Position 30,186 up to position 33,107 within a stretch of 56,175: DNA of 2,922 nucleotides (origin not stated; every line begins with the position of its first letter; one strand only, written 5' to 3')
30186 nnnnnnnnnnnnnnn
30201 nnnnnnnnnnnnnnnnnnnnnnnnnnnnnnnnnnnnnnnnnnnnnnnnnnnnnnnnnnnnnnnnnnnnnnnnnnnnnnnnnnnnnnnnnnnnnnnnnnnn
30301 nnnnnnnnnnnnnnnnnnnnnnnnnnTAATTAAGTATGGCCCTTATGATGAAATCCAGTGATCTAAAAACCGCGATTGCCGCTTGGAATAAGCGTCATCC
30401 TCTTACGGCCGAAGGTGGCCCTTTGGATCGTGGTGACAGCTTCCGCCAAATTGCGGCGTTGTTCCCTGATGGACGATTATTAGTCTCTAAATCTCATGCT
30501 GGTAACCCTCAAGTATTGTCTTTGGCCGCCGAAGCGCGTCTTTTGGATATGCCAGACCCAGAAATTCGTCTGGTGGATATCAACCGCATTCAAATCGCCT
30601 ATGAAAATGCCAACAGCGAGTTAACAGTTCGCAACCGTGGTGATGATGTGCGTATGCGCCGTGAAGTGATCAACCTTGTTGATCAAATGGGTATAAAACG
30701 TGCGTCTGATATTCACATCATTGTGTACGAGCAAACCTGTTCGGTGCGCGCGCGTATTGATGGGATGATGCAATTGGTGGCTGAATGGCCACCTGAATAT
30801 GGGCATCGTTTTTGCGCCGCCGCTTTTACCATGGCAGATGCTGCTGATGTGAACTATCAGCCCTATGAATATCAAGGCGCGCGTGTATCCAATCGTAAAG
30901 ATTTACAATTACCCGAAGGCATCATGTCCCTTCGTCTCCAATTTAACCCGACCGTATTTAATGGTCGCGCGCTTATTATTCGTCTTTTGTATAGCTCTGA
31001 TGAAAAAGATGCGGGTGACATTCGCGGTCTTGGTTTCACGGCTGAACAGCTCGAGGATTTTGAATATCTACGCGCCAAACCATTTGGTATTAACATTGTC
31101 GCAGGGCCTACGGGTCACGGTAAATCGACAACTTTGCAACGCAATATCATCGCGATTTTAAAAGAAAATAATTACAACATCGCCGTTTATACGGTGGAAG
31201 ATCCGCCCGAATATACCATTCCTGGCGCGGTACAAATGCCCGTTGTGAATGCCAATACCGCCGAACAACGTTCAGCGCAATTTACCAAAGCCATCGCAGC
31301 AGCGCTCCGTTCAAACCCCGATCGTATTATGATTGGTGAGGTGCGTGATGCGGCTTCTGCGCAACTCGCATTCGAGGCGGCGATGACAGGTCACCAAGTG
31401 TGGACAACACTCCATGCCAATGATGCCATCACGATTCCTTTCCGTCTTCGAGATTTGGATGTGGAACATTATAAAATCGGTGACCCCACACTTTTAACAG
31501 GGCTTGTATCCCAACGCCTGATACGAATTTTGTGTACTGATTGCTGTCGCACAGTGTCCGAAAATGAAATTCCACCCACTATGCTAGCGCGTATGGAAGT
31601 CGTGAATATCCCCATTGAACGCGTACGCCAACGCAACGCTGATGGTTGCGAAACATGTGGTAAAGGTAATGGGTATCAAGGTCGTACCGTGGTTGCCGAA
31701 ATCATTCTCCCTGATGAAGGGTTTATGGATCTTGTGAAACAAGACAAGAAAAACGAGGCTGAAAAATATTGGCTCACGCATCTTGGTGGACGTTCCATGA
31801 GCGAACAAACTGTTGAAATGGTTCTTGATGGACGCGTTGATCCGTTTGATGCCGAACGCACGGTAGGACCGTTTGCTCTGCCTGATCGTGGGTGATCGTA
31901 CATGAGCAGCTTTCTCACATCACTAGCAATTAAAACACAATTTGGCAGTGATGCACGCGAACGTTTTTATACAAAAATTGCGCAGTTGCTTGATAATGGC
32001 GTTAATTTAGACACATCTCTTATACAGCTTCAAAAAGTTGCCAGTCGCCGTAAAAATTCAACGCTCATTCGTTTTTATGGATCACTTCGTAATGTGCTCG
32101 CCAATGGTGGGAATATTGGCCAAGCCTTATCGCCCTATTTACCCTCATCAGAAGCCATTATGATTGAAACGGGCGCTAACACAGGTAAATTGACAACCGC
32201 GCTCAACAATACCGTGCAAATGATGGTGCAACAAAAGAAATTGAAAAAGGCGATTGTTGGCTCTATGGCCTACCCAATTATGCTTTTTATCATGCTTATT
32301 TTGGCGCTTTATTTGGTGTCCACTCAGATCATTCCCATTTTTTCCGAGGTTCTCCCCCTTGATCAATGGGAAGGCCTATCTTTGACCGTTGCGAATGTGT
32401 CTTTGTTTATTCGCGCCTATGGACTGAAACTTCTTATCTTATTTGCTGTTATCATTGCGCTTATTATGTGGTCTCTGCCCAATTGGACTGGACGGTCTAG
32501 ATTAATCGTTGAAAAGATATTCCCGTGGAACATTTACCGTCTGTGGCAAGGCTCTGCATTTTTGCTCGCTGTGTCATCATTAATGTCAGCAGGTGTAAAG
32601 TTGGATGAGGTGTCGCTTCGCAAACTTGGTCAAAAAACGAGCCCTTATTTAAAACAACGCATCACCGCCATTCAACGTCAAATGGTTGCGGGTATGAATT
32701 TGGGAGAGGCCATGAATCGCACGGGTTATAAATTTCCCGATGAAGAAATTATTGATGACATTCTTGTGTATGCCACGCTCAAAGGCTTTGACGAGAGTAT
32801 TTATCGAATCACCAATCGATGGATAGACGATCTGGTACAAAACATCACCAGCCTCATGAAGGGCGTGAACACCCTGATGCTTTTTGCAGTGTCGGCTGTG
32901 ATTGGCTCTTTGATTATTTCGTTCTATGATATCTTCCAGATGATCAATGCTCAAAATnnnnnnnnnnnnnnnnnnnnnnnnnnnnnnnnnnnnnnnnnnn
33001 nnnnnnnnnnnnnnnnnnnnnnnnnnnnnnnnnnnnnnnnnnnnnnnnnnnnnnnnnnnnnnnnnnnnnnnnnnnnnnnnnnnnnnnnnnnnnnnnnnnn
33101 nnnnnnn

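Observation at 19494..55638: IncI-collinear Dot/Icm-type T4BSS split open by a nested type IVb pilus operon, in a chromosome with alphaproteobacterial core genes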

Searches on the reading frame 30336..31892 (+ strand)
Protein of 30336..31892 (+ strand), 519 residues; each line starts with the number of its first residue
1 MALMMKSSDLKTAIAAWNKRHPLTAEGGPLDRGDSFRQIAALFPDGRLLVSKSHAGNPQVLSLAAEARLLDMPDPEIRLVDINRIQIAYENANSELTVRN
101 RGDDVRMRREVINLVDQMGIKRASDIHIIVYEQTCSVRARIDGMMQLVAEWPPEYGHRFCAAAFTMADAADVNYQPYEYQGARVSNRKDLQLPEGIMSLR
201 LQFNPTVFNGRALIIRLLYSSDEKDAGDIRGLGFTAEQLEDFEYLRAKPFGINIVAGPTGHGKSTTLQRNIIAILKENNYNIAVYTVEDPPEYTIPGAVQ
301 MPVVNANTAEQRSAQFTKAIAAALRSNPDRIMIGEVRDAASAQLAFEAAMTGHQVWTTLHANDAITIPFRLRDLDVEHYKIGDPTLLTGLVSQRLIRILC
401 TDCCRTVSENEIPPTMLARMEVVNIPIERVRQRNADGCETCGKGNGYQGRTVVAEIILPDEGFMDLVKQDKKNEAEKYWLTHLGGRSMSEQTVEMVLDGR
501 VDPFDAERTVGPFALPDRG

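Call 5: search_protein_families(library=pfam, proteins=[window:30336-31892:+], max_evalue=0.01)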
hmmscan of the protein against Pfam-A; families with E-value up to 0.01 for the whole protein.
window:30336-31892:+ (519 aa): 2 families
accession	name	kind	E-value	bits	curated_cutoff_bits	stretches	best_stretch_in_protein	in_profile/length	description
PF00437.27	T2SSE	-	2.5e-69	234.1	24.9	1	109-501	10-363/370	Type II/IV secretion system protein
PF25199.1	nSTAND_NTPase5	-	0.0019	18.5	34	1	241-289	31-78/145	Novel STAND NTPase 5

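Call 21: search_protein_families(library=ncbifam, proteins=[window:30336-31892:+], max_evalue=0.01)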
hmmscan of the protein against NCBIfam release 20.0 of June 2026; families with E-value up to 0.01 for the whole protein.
window:30336-31892:+ (519 aa): 17 families
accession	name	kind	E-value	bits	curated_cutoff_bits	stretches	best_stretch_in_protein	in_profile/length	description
TIGR02533.1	type_II_gspE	equivalog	4.6e-66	223.5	630.25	1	96-500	98-476/486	type II secretion system ATPase GspE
TIGR02538.1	type_IV_pilB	equivalog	2.5e-61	208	675.65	1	88-496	162-548/564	type IV-A pilus assembly ATPase PilB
NF053534.1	T4PilAsmATPsTfpB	equivalog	4.3e-55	187.2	850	1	121-476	215-548/584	type IV pilus assembly ATPase TfpB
NF007755.0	PRK10436.1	equivalog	2.4e-54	184.7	617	1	88-501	66-450/465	type II secretion system protein GspE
NF041000.1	ATPase_ComGA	equivalog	6e-42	143.5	300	1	115-397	4-266/267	competence type IV pilus ATPase ComGA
TIGR01420.1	pilT_fam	subfamily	9.9e-31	107.2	319.1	1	113-379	4-247/343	PilT/PilU family type 4a pilus ATPase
NF058587.1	archaellum_moto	equivalog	3.9e-19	68.8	550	1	255-367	280-389/527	archaellum flagellar ATPase motor FlaI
TIGR02525.1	plasmid_TraJ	equivalog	8.9e-17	61.1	368.3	1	250-362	149-260/372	plasmid transfer ATPase TraJ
TIGR02524.1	dot_icm_DotB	equivalog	2.8e-16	59.7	463.3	1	251-363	135-248/358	Dot/Icm type IV secretion system ATPase DotB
TIGR03819.1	heli_sec_ATPase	hypoth_equivalog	7.8e-15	54.9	373.15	1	253-374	181-300/340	TadA family conjugal transfer-associated ATPase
TIGR02782.1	TrbB_P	equivalog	2.5e-13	50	304.55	1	254-380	140-261/303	P-type conjugative transfer ATPase TrbB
TIGR02788.1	VirB11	equivalog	4.2e-12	45.7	249.95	1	254-365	148-256/308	P-type DNA transfer ATPase VirB11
NF010407.0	PRK13833.1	subfamily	1.5e-10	41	499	1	254-379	148-267/323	conjugal transfer protein TrbB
NF010469.0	PRK13894.1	subfamily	2.9e-10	40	508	1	254-381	153-274/320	conjugal transfer ATPase TrbB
NF010425.0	PRK13851.1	equivalog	1.1e-08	34.4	461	1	253-365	165-274/344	type IV secretion system protein VirB11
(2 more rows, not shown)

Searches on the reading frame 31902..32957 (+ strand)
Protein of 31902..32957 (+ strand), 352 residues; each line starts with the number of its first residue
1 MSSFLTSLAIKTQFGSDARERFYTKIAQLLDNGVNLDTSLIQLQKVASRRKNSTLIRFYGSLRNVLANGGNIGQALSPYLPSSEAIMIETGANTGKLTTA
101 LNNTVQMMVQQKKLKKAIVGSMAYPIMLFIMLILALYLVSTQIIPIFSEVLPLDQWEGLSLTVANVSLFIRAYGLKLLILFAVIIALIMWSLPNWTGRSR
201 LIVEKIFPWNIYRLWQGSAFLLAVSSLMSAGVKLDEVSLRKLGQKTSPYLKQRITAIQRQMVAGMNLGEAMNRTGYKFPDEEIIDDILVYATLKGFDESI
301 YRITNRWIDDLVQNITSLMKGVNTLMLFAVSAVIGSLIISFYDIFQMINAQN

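Call 5: search_protein_families(library=pfam, proteins=[window:31902-32957:+], max_evalue=0.01)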
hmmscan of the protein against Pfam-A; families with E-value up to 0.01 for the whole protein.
window:31902-32957:+ (352 aa): 1 family
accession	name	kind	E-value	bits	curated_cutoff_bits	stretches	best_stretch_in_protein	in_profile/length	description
PF00482.28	T2SSF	-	3.1e-21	76.1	25.2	2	22-145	1-125/125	Type II secretion system (T2SS), protein F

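Call 21: search_protein_families(library=ncbifam, proteins=[window:31902-32957:+], max_evalue=0.01)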
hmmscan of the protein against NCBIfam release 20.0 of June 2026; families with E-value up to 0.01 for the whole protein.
window:31902-32957:+ (352 aa): 6 families
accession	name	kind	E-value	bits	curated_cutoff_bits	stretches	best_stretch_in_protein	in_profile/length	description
NF041012.2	T4P_ComGB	equivalog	1.3e-23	83.9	240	1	19-282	3-264/332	competence type IV pilus assembly protein ComGB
TIGR02120.1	GspF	equivalog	3.3e-18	66.1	424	2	15-196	61-244/401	type II secretion system inner membrane protein GspF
NF007861.0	PRK10573.1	equivalog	7.4e-18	64.8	401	1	16-349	58-396/401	protein transport protein HofC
NF052607.1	T4PiliAsmPilCThrm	equivalog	3.8e-11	42.7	700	1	22-350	71-403/406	type IV pilus assembly protein PilC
NF052606.1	T4PiliAsmPilCMyx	equivalog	8.4e-09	34.7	700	1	25-349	88-416/419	type IV pilus assembly protein PilC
NF047826.1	T3SSXpsF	equivalog_domain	8.3e-08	31.4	650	1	7-184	56-235/405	type II secretion system protein XpsF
